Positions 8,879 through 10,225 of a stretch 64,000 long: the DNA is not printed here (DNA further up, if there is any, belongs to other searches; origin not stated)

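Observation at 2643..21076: One locus encodes both a Wzx/Wzy-type glycopolymer pathway and CWB2-anchored surface proteins, which points to a self-contained cell-wall polymer plus anchored-protein system.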

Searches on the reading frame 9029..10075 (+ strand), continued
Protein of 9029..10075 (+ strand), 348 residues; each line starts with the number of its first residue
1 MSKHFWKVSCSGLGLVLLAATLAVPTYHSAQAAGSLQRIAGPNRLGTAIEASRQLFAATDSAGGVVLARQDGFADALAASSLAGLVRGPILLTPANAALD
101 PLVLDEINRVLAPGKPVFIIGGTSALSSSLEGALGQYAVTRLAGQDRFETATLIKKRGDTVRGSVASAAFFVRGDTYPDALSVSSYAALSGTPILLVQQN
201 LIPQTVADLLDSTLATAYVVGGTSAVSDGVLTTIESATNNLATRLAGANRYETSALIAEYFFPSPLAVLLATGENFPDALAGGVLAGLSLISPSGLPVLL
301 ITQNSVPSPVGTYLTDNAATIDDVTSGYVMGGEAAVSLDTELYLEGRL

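Call 39: search_solved_structures(query=window:9029-10075:+, max_evalue=0.001, show_alignments=1)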
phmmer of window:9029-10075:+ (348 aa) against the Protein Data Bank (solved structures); distinct sequences matched with E-value up to 0.001: 8.
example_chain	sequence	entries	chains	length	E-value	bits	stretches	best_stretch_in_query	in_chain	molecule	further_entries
5j6q_A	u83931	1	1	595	1.8e-24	90.1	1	37-304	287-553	Cell wall binding protein cwp8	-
5j72_A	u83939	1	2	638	2.5e-24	89.6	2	138-259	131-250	Putative N-acetylmuramoyl-L-alanine amidase,autolysin cwp6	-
7acx_B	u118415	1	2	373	8.4e-19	71.5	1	35-303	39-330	S-layer protein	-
7acy_B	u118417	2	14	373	1.3e-18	70.8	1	35-303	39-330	S-layer protein | Precursor of the S-layer proteins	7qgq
7acz_B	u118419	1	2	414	6.5e-15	58.7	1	37-258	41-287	SLPH (HMW SLP)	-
8bby_B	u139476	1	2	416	6.6e-15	58.7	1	37-258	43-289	S-layer protein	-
9f8f_B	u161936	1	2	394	1.1e-14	58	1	34-258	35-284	SLPH - S-layer protein HMW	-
9f8e_B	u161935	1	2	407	4e-13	52.8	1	37-265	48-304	S-layer protein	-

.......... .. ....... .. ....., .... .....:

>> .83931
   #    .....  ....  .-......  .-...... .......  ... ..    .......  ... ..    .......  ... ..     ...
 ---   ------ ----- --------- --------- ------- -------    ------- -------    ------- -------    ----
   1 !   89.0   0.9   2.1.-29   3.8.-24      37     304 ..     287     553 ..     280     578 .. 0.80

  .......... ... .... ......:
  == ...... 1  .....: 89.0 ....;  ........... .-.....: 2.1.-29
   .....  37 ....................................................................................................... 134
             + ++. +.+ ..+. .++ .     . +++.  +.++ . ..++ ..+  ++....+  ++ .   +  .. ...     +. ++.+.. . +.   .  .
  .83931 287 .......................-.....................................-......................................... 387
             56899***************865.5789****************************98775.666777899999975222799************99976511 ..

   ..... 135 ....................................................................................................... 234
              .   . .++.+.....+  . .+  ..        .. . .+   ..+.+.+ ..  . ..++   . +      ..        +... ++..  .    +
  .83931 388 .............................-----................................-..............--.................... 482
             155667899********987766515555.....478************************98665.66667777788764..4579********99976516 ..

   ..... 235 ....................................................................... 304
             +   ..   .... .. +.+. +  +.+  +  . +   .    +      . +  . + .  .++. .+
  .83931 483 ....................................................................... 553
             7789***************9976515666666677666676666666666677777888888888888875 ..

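Call 47: search_protein_families(library=pfam, proteins=[L168:2827-3102:-, L168:3113-3361:-], max_evalue=1)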
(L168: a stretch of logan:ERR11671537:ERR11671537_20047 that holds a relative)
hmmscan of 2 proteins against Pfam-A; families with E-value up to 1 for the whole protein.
L168:2827-3102:- (91 aa): 0 families

L168:3113-3361:- (82 aa): 0 families

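Call 61: find_encoding_contigs(protein=P0237, flank=10000, max_places=2)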
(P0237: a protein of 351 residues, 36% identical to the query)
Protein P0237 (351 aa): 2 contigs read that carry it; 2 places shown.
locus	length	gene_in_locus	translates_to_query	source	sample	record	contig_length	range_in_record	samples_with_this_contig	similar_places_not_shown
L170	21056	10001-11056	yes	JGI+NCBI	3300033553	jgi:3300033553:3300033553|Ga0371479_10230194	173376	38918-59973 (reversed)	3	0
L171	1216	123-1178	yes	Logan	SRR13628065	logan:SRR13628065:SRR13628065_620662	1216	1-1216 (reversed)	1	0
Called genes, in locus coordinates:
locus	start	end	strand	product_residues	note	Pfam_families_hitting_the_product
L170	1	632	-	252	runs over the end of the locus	PF25160:LdpA_Fe-S-bd (faint), PF00037:Fer4 (faint), PF12797:Fer4_2 (faint), PF12837:Fer4_6 (faint), PF13187:Fer4_9 (weak), PF13247:Fer4_11, PF12838:Fer4_7 (weak), PF13187:Fer4_9 (weak), +2 more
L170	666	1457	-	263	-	PF01292:Ni_hydr_CYTB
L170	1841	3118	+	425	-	-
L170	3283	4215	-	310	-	PF00696:AA_kinase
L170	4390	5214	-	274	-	PF02517:Rce1-like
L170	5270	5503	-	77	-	-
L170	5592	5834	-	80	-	PF04226:Transgly_assoc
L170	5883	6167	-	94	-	-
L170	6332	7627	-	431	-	PF10011:DUF2254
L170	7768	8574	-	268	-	PF00520:Ion_trans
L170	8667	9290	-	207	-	PF09335:VTT_dom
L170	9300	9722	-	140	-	PF02469:Fasciclin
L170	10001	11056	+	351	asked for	PF04122:CW_binding_2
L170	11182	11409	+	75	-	PF06150:ChaB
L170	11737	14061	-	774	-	PF00989:PAS, PF08448:PAS_4 (weak), PF13426:PAS_9, PF00990:GGDEF, PF00563:EAL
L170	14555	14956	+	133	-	PF00903:Glyoxalase, PF12681:Glyoxalase_2 (faint), PF18029:Glyoxalase_6, PF22677:Ble-like_N (faint)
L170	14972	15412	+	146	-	PF00903:Glyoxalase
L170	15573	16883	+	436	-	PF04055:Radical_SAM, PF12544:LAM_C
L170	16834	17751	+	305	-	PF00583:Acetyltransf_1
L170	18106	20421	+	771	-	PF14522:Cytochrome_C7 (faint), PF14537:Cytochrom_c3_2 (faint), PF22113:Mtrc-MtrF_II-IV_dom (faint), PF09699:Paired_CXXCH_1 (weak)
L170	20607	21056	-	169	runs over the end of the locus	PF27000:PH_gly_zipper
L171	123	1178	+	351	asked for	PF04122:CW_binding_2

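Call 62: find_encoding_contigs(protein=P0199, flank=10000, max_places=2)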
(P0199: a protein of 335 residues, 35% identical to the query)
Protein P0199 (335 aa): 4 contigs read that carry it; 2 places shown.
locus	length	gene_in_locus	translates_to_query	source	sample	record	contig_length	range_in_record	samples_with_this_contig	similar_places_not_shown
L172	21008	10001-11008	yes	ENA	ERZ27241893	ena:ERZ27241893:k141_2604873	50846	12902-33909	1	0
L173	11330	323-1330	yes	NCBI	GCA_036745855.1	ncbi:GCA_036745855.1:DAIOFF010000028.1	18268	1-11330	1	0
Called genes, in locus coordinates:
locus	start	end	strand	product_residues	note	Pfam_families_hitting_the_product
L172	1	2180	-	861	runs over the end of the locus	PF01510:Amidase_2, PF04122:CW_binding_2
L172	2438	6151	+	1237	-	-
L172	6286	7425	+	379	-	PF13439:Glyco_transf_4 (weak)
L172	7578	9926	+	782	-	PF04122:CW_binding_2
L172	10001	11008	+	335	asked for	PF04122:CW_binding_2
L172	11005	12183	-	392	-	PF03721:UDPG_MGDP_dh_N, PF00984:UDPG_MGDP_dh, PF03720:UDPG_MGDP_dh_C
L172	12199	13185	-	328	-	PF01408:GFO_IDH_MocA, PF02629:CoA_binding (weak), PF02894:GFO_IDH_MocA_C, PF22725:GFO_IDH_MocA_C3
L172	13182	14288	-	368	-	PF01041:DegT_DnrJ_EryC1, PF00155:Aminotran_1_2 (weak)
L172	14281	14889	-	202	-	PF25084:LbH_EIF2B, PF00132:Hexapep, PF25087:GMPPB_C (faint), PF14602:Hexapep_2 (weak), PF00132:Hexapep (weak), PF14602:Hexapep_2 (weak)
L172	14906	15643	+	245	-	PF00535:Glycos_transf_2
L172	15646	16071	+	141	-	PF10066:DUF2304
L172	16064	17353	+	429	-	PF03816:LytR_cpsA_psr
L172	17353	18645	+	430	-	PF03816:LytR_cpsA_psr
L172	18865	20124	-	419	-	-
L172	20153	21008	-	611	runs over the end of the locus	PF13460:NAD_binding_10 (faint), PF01073:3Beta_HSD, PF01370:Epimerase, PF02719:Polysacc_synt_2, PF04321:RmlD_sub_bind, PF16363:GDP_Man_Dehyd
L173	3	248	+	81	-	?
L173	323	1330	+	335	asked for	PF04122:CW_binding_2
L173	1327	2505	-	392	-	PF03721:UDPG_MGDP_dh_N, PF00984:UDPG_MGDP_dh, PF03720:UDPG_MGDP_dh_C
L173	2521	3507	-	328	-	PF01408:GFO_IDH_MocA, PF02629:CoA_binding (weak), PF02894:GFO_IDH_MocA_C, PF22725:GFO_IDH_MocA_C3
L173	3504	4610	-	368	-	PF01041:DegT_DnrJ_EryC1, PF00155:Aminotran_1_2 (weak)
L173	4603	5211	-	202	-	PF25084:LbH_EIF2B, PF00132:Hexapep, PF25087:GMPPB_C (faint), PF14602:Hexapep_2 (weak), PF00132:Hexapep (weak), PF14602:Hexapep_2 (weak)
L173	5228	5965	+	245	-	PF00535:Glycos_transf_2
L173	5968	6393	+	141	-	PF10066:DUF2304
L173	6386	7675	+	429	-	PF03816:LytR_cpsA_psr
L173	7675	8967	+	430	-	PF03816:LytR_cpsA_psr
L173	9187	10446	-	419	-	-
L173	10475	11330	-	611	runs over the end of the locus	PF13460:NAD_binding_10 (faint), PF01073:3Beta_HSD, PF01370:Epimerase, PF02719:Polysacc_synt_2, PF04321:RmlD_sub_bind, PF16363:GDP_Man_Dehyd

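Call 64: predict_structure(alignment_id=A2)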
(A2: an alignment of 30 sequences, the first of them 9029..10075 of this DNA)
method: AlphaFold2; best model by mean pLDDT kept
length: 348 residues; sequences in the alignment: 30
mean_pLDDT: 91.2   pTM: 0.87
mean pLDDT of the five models: 91.2, 90.8, 90.2, 89.7, 89.7
residues with pLDDT >= 90: 287; 70-90: 28; 50-70: 13; < 50: 20
segments of 3 or more residues with pLDDT < 50: 1-5, 7-14
pLDDT, mean of each block of 10 residues (from residue 1): 45 48 51 84 95 97 97 94 98 94 98 98 95 98 97 98 98 91 97 98 98 98 97 98 97 98 97 83 95 95 97 94 86 95 91
secondary structure, 60 per line:
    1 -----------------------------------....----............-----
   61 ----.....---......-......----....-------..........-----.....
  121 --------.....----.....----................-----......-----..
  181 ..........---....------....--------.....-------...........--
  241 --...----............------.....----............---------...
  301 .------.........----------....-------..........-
elements in order: E36-39 H44-55 E65-69 H73-78 H80-85 E90-93 H101-110 E116-120 H129-133 E138-142 H147-162 E168-173 H179-190 E194-197 H204-207 E216-220 H228-238 E243-245 H250-261 E268-272 H277-288 E298-301 H308-316 E327-330 H338-347

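Call 66: fold_search(model_id=the predicted structure, library=pdb)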
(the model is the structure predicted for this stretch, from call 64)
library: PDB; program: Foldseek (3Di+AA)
matches with E <= 10: 1080; with E <= 0.001: 11
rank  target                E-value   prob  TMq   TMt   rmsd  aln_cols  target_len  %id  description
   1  7acy_B                5.9e-23  1.00  0.79  0.74   2.6       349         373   26  H/L (SLPH/SLPL) complex from C. difficile (CD630 strain) (released 2022-03-09)
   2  7acx_B                7.1e-22  1.00  0.80  0.75   8.7       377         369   25  H/L (SLPH/SLPL) complex from C. difficile (R7404 strain) (released 2022-03-09)
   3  7acx_D                1.2e-21  1.00  0.80  0.75   8.9       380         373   25  H/L (SLPH/SLPL) complex from C. difficile (R7404 strain) (released 2022-03-09)
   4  5j6q                  1.3e-21  1.00  0.75  0.45   2.4       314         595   29  Cwp8 from Clostridium difficile (released 2017-02-08)
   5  8bby_D                1.3e-21  1.00  0.76  0.65  11.0       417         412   24  VarB H/L (SLPL/SLPH) complex from C. difficile SlpA (R20291 strain) (released 2023-07-12)
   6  5j72_A                5.0e-21  1.00  0.76  0.43   2.8       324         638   28  Cwp6 from Clostridium difficile (released 2017-02-08)
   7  7acz_D                1.0e-20  1.00  0.76  0.66   3.6       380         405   24  RdeltaD2 H/L (LMW SLP/HMW SLP) complex from C. difficile SlpA (R20291 strain) (released 2022-03-09)
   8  9f8e_B                1.5e-20  1.00  0.77  0.67  10.3       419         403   22  SLPL/SLPH (H/L) complex from C. difficile SlpA (Ox247_delta_orf2 strain, SLCT11) (released 2025-09-03)
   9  9f8f_B                1.6e-19  1.00  0.77  0.69   8.2       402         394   25  SLPL/SLPH (H/L) complex C. difficile Opt2472 strain (SLCT2) (released 2025-09-03)
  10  7acz_B                5.0e-19  1.00  0.76  0.66   3.8       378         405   25  RdeltaD2 H/L (LMW SLP/HMW SLP) complex from C. difficile SlpA (R20291 strain) (released 2022-03-09)
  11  8bby_B                6.4e-19  1.00  0.76  0.65  12.0       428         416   23  VarB H/L (SLPL/SLPH) complex from C. difficile SlpA (R20291 strain) (released 2023-07-12)
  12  2j6h_A                1.9e-03  0.60  0.22  0.14  17.1       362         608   14  E. coli glucosamine-6-P synthase in complex with glucose-6P and 5-oxo- L-norleucine (released 2006-10-02)
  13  3szu_A                2.6e-03  0.33  0.17  0.19  14.2       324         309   11  IspH:HMBPP complex structure of E126Q mutant (released 2011-11-30)
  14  7dnr_B                5.0e-03  0.69  0.21  0.21  15.0       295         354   13  Crystal Structure of Zn-bound SIS Domain of Glucosamine-6-P Synthase from E. coli (released 2021-12-15)
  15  1jxa_A                5.0e-03  0.54  0.23  0.15  16.7       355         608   14  GLUCOSAMINE 6-PHOSPHATE SYNTHASE WITH GLUCOSE 6-PHOSPHATE (released 2001-11-21)
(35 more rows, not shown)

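Call 70: list_cluster_members(proteins=[P0199, P0237, P0157, P0159, P0164, P0165, P0166, P0160, P0002, P0004])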
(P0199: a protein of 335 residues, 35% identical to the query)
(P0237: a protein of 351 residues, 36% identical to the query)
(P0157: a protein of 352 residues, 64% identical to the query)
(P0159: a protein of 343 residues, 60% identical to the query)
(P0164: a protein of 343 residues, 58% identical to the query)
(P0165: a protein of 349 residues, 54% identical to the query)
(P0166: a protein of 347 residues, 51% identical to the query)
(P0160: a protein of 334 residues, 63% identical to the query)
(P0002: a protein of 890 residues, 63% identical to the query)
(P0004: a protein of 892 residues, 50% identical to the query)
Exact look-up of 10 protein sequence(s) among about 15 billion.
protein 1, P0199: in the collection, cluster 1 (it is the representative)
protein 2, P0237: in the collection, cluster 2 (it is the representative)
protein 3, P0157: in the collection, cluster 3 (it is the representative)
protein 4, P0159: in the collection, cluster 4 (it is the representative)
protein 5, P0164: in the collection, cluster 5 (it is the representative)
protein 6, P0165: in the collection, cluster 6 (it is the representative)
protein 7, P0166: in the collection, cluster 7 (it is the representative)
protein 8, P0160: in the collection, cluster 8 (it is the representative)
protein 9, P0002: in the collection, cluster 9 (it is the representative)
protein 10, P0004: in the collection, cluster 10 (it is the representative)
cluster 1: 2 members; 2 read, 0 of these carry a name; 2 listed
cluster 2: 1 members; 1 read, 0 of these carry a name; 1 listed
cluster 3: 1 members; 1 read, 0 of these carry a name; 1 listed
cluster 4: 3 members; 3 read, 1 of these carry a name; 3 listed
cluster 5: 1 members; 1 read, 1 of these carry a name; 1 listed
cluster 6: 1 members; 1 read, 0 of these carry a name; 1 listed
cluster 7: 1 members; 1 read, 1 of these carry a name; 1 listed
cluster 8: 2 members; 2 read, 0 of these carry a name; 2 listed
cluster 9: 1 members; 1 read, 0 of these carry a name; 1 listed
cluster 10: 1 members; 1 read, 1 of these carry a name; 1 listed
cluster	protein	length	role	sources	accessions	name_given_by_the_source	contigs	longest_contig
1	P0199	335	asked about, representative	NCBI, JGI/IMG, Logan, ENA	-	-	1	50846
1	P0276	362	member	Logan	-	-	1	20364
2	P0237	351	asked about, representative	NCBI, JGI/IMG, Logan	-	-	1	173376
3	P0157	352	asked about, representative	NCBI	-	-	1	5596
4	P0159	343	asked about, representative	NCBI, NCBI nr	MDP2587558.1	MAG: cell wall-binding repeat-containing protein [bacterium] | cell wall-binding repeat-containing protein [bacterium]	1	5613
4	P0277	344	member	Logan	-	-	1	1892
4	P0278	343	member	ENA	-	-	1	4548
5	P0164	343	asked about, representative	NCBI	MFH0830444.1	MAG: cell wall-binding repeat-containing protein [Parcubacteria group bacterium]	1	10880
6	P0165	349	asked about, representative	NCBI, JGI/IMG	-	-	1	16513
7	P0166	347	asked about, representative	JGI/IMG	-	putative cell wall-binding protein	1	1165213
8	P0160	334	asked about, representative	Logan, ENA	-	-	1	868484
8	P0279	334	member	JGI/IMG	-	-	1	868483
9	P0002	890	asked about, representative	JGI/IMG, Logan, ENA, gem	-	-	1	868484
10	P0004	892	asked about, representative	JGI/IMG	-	glycosyltransferase involved in cell wall biosynthesis/O-antigen ligase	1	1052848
